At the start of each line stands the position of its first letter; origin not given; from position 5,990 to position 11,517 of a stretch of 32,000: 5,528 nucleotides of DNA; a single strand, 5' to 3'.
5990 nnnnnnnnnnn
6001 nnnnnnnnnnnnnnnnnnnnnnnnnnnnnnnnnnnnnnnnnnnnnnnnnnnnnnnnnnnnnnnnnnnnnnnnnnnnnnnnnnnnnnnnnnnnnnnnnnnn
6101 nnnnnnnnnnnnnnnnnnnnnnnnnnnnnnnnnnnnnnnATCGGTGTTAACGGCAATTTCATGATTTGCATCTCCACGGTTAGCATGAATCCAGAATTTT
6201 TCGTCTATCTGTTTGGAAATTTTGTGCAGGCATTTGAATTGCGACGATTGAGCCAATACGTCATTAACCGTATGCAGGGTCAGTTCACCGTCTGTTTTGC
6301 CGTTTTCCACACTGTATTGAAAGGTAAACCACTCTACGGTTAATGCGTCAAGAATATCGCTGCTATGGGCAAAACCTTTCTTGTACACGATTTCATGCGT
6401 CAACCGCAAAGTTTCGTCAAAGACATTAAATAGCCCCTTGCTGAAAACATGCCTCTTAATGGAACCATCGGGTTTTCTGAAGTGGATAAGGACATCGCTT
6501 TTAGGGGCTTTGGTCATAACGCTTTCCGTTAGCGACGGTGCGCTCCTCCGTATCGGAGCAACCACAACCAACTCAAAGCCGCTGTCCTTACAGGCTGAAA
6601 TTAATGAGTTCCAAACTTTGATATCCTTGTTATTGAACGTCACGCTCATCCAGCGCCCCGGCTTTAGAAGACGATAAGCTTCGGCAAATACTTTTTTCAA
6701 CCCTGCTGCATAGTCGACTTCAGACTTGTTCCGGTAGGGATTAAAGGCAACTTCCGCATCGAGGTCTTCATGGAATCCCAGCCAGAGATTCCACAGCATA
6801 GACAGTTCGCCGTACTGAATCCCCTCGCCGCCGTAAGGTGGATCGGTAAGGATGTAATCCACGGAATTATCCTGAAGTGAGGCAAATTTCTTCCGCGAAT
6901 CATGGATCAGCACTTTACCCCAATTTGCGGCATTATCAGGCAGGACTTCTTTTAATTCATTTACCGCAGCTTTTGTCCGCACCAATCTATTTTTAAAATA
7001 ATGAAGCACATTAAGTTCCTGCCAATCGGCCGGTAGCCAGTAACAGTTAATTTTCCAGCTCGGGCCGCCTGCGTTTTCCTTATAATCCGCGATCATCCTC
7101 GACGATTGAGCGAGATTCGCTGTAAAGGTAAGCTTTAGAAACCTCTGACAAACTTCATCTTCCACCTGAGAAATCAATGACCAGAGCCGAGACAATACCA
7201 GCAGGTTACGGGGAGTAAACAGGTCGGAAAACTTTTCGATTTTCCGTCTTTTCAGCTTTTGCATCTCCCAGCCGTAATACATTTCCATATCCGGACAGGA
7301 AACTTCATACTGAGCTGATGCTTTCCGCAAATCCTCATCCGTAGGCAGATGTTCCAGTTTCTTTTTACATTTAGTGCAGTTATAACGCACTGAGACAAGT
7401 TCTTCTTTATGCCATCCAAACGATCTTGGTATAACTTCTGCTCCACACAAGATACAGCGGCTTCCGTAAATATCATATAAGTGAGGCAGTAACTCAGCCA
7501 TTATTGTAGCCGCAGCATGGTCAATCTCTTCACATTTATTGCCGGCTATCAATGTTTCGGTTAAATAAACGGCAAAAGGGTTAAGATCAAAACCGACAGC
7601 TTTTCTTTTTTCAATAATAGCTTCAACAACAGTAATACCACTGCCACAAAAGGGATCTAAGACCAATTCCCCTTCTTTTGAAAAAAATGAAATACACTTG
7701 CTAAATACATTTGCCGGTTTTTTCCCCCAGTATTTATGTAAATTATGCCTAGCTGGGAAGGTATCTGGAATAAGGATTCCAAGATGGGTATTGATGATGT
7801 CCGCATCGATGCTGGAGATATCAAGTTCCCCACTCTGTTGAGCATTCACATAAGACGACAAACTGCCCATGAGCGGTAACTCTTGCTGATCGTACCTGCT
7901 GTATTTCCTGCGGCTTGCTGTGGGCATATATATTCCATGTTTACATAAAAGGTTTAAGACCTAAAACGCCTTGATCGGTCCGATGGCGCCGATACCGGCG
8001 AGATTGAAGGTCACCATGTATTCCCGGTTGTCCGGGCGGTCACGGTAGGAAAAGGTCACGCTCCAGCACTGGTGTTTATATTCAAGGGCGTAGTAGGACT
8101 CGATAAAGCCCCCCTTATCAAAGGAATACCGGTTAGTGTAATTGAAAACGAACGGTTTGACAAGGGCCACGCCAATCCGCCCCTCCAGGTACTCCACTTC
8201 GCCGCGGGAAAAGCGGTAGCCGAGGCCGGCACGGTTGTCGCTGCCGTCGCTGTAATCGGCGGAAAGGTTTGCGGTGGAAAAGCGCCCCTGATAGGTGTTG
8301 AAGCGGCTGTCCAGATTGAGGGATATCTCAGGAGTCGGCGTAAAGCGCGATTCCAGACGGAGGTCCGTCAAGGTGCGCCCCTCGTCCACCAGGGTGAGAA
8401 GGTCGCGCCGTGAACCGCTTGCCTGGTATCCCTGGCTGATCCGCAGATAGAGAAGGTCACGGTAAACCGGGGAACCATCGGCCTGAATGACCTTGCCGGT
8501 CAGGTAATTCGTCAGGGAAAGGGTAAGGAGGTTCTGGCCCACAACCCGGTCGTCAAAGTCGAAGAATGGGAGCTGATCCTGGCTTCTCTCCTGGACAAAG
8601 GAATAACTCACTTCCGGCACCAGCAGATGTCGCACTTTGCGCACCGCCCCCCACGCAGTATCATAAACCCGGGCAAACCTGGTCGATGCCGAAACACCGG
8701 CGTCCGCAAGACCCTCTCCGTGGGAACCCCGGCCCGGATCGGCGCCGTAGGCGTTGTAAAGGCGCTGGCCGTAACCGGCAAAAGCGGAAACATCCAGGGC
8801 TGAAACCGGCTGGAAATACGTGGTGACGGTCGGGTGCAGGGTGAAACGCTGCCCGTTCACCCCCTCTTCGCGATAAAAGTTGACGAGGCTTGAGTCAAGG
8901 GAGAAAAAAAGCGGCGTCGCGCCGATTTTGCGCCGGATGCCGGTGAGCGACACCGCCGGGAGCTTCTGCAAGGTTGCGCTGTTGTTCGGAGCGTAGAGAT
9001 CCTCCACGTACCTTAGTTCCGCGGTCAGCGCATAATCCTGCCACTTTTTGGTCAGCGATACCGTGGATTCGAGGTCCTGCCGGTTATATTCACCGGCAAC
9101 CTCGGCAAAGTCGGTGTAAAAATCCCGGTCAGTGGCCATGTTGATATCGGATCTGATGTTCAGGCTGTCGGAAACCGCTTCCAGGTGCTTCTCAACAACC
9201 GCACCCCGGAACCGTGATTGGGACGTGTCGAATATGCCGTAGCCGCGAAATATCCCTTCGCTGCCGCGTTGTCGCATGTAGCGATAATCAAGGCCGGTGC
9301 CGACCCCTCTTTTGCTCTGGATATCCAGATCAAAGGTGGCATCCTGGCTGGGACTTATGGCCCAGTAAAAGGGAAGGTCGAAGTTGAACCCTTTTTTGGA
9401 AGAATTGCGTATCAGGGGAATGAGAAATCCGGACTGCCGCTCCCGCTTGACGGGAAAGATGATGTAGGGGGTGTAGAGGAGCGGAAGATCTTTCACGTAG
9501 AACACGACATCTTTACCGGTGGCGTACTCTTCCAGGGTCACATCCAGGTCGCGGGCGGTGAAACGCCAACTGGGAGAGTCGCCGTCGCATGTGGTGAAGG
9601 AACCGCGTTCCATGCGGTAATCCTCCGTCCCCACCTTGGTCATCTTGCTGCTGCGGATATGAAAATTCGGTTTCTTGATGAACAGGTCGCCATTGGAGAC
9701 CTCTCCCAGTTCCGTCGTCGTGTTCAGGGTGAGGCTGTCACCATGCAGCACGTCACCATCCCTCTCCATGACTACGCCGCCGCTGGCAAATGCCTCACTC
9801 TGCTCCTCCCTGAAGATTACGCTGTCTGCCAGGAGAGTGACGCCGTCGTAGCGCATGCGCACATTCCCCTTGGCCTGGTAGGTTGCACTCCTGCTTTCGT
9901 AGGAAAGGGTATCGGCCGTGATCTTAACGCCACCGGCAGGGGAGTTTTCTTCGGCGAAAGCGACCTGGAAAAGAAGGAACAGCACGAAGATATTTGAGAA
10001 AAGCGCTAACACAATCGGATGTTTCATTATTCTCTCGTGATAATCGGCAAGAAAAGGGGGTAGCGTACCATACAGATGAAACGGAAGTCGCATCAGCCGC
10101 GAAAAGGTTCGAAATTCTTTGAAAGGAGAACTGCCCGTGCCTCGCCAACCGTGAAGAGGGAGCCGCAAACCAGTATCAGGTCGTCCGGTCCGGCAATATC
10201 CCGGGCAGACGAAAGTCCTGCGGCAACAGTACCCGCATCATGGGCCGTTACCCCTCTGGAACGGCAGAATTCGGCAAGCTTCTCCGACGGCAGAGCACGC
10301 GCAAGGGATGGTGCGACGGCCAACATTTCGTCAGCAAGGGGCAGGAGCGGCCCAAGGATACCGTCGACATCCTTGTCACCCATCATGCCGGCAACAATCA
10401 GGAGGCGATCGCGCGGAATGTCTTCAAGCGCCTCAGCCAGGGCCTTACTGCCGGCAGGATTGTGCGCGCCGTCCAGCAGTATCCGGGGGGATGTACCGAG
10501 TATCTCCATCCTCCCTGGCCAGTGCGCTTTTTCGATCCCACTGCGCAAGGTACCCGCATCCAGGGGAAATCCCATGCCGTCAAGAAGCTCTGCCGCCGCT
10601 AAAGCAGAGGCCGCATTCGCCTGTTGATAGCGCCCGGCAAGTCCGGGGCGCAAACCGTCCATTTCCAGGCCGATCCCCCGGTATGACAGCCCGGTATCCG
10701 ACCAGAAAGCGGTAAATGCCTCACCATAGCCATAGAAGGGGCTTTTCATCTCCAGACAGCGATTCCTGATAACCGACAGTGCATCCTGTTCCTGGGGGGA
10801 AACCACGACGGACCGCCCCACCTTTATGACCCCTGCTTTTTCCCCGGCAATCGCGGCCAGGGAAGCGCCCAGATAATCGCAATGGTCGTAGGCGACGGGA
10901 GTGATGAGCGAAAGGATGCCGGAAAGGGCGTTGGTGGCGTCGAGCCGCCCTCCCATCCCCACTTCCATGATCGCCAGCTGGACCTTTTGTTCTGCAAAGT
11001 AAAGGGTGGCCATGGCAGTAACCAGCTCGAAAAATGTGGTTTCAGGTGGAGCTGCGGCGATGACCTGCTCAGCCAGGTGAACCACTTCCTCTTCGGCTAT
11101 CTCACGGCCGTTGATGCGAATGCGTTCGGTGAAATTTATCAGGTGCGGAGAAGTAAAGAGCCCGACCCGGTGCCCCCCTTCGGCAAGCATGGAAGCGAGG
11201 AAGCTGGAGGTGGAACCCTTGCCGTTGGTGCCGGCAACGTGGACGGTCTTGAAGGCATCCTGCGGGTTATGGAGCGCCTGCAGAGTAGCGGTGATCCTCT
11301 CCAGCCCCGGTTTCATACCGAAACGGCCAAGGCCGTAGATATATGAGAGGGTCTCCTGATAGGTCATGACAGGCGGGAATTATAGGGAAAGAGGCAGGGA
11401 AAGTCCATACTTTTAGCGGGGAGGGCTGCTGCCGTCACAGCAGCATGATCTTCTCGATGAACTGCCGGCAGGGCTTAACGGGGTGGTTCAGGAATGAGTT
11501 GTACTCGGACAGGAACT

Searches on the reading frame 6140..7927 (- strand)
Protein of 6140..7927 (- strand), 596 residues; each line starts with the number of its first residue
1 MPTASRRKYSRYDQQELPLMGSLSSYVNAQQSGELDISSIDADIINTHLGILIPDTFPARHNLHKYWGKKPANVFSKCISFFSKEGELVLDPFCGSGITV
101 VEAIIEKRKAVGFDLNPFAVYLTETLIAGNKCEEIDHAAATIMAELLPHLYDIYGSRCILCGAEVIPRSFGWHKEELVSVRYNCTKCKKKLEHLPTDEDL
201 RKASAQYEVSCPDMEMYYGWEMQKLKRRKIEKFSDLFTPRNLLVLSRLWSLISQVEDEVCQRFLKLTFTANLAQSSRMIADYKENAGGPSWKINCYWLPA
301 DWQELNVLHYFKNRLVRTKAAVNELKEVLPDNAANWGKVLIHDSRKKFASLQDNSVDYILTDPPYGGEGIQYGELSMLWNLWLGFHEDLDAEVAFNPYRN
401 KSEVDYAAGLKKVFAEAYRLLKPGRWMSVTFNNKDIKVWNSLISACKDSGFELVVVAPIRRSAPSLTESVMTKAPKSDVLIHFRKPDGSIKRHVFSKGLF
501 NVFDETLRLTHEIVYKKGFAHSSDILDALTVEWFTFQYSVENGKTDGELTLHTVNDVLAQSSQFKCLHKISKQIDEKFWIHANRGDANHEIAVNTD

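Call 84: search_protein_families(library=pfam, proteins=[window:6140-7927:-], max_evalue=0.0001)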
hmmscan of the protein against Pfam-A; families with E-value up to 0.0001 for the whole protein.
window:6140-7927:- (596 aa): 3 families
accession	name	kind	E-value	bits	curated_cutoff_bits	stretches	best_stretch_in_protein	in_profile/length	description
PF01555.25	N6_N4_Mtase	-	5.9e-22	79.1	26.7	2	64-123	160-219/221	DNA methylase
PF01170.24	UPF0020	-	4.1e-08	33.6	22.3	0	84-125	27-68/197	RMKL-like, methyltransferase domain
PF03602.21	Cons_hypoth95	-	5.8e-05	23.3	24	0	321-369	76-127/182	Conserved hypothetical protein 95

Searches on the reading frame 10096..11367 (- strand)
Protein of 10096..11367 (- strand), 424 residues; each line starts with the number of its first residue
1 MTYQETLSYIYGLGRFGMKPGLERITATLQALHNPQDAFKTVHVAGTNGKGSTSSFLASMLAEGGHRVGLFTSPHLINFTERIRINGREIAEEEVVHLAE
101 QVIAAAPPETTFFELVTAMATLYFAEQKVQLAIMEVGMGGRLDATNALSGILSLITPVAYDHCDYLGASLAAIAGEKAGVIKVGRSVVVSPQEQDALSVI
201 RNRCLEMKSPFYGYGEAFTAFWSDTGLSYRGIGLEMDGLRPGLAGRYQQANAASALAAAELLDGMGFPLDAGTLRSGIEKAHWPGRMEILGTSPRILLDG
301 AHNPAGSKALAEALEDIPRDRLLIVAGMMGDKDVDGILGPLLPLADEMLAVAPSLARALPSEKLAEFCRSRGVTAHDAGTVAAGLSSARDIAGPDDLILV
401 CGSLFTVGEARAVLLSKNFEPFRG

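Call 17: search_protein_families(library=pfam, proteins=[window:10096-11367:-], max_evalue=0.001)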
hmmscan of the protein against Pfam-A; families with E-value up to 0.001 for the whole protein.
window:10096-11367:- (424 aa): 2 families
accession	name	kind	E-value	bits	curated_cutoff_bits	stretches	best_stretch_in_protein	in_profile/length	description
PF02875.26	Mur_ligase_C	-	1.5e-20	74.8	28.4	1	285-403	1-126/127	Mur ligase, glutamate ligase domain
PF08245.18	Mur_ligase_M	-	9e-11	42.5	24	1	44-259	1-200/200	Mur ligase middle domain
